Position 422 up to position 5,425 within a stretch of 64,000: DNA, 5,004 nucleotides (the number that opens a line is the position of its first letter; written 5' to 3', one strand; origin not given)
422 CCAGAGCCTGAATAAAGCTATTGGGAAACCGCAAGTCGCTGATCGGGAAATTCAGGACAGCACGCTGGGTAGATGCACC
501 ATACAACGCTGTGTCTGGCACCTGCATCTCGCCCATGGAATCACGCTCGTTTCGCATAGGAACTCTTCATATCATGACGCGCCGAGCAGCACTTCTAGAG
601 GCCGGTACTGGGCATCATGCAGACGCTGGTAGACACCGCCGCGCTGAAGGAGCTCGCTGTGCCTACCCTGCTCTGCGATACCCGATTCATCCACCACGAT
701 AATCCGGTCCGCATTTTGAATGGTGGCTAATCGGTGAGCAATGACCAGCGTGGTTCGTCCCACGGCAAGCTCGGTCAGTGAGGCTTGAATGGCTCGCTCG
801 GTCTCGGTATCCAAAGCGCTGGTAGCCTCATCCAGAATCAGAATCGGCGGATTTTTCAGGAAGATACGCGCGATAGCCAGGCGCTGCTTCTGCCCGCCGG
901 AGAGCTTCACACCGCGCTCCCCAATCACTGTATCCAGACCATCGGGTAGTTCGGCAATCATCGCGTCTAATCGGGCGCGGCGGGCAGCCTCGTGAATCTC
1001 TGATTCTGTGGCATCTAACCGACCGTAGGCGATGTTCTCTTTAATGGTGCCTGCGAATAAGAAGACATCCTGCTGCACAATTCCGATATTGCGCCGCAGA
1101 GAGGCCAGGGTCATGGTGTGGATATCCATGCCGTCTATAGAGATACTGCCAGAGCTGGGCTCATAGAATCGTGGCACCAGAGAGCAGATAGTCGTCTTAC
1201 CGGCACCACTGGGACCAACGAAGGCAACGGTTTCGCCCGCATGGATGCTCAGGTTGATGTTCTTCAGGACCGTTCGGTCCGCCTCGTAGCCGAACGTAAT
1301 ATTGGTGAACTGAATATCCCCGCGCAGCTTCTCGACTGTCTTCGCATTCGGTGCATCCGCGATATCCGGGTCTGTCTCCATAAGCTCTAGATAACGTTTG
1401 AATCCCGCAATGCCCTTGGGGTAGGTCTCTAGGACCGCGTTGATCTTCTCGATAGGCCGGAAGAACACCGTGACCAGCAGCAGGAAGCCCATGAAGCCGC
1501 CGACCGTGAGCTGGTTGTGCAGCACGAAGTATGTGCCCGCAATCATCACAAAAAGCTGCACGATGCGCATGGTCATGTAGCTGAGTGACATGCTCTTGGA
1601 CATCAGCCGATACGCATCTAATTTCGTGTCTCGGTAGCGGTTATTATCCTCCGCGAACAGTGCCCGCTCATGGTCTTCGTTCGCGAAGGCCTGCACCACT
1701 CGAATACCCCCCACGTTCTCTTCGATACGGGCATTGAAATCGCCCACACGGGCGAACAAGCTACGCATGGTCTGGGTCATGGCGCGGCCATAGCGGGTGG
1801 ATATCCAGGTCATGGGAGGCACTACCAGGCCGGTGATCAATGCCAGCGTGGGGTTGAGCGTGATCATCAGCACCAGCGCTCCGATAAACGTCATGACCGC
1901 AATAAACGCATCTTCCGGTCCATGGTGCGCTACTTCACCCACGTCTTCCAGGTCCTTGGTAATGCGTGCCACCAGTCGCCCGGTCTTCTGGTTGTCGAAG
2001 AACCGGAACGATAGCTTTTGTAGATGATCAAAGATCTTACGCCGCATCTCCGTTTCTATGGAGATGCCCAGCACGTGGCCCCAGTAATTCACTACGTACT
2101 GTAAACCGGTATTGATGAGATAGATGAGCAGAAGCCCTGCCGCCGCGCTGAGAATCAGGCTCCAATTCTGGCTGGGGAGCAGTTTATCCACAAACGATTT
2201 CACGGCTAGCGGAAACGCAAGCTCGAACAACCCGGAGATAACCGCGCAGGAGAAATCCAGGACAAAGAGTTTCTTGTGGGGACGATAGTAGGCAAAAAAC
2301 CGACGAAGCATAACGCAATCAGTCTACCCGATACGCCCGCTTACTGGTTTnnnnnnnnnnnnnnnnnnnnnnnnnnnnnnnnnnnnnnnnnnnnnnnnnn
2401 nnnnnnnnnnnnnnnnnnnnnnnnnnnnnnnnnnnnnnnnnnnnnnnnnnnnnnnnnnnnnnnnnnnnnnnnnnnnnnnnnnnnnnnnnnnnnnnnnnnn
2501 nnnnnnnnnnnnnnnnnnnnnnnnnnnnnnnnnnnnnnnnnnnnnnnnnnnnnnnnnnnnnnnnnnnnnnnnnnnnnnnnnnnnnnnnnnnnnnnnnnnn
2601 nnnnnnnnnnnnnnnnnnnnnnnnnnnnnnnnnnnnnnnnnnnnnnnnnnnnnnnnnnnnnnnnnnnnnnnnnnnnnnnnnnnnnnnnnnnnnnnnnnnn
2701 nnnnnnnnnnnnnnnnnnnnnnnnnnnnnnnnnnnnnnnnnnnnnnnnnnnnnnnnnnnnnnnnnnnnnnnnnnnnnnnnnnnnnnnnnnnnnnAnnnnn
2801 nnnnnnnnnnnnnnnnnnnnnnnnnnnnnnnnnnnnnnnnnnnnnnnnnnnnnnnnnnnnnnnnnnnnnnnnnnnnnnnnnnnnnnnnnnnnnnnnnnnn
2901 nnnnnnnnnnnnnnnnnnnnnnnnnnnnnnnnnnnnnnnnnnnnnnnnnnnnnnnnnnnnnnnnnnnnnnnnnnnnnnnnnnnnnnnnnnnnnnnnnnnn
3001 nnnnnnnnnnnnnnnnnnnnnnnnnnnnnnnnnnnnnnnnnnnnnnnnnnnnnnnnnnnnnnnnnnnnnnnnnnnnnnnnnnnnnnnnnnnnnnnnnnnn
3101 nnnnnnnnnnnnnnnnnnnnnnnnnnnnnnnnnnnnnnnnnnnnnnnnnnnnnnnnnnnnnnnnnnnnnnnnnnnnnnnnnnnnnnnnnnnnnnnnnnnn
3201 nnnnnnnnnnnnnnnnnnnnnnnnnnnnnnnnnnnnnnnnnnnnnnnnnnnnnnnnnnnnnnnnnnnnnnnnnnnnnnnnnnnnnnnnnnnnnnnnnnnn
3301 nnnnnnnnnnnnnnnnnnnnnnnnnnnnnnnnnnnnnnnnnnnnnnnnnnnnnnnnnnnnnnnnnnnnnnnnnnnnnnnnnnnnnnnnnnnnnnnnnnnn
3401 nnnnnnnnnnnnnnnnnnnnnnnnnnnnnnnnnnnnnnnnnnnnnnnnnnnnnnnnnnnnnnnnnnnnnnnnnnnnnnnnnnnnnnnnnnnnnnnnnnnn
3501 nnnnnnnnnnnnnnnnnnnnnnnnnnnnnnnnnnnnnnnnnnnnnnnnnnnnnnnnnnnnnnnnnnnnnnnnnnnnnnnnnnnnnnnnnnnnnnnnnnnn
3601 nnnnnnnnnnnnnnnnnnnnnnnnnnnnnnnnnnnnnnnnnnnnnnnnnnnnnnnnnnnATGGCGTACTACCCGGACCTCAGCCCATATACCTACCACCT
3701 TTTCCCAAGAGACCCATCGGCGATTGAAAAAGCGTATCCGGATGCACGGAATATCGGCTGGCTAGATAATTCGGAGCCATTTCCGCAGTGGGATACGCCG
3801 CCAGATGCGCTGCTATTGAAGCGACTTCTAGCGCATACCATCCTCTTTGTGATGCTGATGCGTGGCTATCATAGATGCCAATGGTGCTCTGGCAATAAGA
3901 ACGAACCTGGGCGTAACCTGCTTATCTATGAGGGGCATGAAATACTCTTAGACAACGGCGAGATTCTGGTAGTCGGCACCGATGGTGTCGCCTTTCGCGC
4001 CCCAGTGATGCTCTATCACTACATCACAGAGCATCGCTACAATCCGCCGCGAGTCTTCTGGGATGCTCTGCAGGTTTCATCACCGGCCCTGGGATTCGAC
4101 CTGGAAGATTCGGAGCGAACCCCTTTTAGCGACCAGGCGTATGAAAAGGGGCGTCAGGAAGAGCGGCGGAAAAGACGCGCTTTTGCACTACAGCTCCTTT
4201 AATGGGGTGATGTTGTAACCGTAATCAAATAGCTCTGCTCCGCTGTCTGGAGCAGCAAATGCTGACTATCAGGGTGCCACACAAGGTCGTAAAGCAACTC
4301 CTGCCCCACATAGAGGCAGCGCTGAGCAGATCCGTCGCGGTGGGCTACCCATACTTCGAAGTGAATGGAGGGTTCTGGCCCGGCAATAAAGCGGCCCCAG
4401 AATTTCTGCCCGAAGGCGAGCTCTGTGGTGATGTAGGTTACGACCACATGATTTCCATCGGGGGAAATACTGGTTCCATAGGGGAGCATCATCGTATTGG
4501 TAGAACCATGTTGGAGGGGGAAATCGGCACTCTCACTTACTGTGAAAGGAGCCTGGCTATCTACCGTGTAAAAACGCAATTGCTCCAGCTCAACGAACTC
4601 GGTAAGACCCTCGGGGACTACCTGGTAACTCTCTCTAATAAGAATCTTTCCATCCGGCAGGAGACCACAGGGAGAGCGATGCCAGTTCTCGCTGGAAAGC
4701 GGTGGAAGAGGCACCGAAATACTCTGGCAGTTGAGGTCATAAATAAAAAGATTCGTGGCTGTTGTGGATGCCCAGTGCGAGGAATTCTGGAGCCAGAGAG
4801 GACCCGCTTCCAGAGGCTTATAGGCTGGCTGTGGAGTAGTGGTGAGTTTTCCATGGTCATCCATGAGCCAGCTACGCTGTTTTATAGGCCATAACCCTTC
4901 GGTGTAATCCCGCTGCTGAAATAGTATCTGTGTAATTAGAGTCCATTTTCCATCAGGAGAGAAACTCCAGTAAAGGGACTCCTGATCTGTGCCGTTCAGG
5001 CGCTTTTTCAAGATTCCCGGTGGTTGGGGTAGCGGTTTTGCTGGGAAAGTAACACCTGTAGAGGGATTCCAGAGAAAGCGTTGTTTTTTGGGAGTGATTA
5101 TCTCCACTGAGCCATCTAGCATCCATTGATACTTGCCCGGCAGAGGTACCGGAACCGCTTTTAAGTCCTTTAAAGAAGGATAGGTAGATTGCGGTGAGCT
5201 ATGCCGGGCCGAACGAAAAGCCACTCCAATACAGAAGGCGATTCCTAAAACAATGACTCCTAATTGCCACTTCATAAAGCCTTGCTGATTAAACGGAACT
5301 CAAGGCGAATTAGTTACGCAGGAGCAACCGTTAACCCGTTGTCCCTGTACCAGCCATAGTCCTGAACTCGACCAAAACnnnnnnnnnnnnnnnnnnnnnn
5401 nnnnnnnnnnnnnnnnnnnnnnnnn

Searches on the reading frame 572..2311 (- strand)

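Call 20: search_protein_families(library=pfam, proteins=[window:572-2311:-], max_evalue=0.01)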
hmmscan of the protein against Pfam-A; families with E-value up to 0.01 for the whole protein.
window:572-2311:- (579 aa): 6 families
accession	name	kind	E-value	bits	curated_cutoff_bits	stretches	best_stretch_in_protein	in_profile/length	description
PF00664.28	ABC_membrane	-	2.6e-55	188.5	28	1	19-286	4-273/274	ABC transporter transmembrane region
PF00005.33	ABC_tran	-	1.2e-35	123.5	25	1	349-498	1-137/137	ABC transporter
PF02463.25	SMC_N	-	3e-09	37.1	40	1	387-541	108-212/220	RecF/RecN/SMC N terminal domain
PF13604.12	AAA_30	-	0.00048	20.3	27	0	361-416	20-73/191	AAA domain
PF13191.12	AAA_16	-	0.0014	19.6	32.6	1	359-518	24-162/167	AAA ATPase domain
PF00004.35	AAA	-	0.0059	17.5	21.2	0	363-514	2-90/131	ATPase family associated with various cellular activities (AAA)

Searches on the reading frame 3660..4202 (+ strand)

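Call 20: search_protein_families(library=pfam, proteins=[window:3660-4202:+], max_evalue=0.01)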
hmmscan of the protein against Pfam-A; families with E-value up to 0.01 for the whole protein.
window:3660-4202:+ (180 aa): 1 family
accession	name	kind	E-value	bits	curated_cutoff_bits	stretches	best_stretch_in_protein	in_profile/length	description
PF25535.1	DUF7919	-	1.1e-30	106.9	27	1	2-137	1-125/126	Domain of unknown function (DUF7919)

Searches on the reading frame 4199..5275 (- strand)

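Call 20: search_protein_families(library=pfam, proteins=[window:4199-5275:-], max_evalue=0.01)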
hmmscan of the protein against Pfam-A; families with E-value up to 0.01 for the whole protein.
window:4199-5275:- (358 aa): 1 family
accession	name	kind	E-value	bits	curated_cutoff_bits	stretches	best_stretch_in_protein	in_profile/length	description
PF07676.18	PD40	-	0.00046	20.5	20.9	0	98-111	9-22/38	WD40-like Beta Propeller Repeat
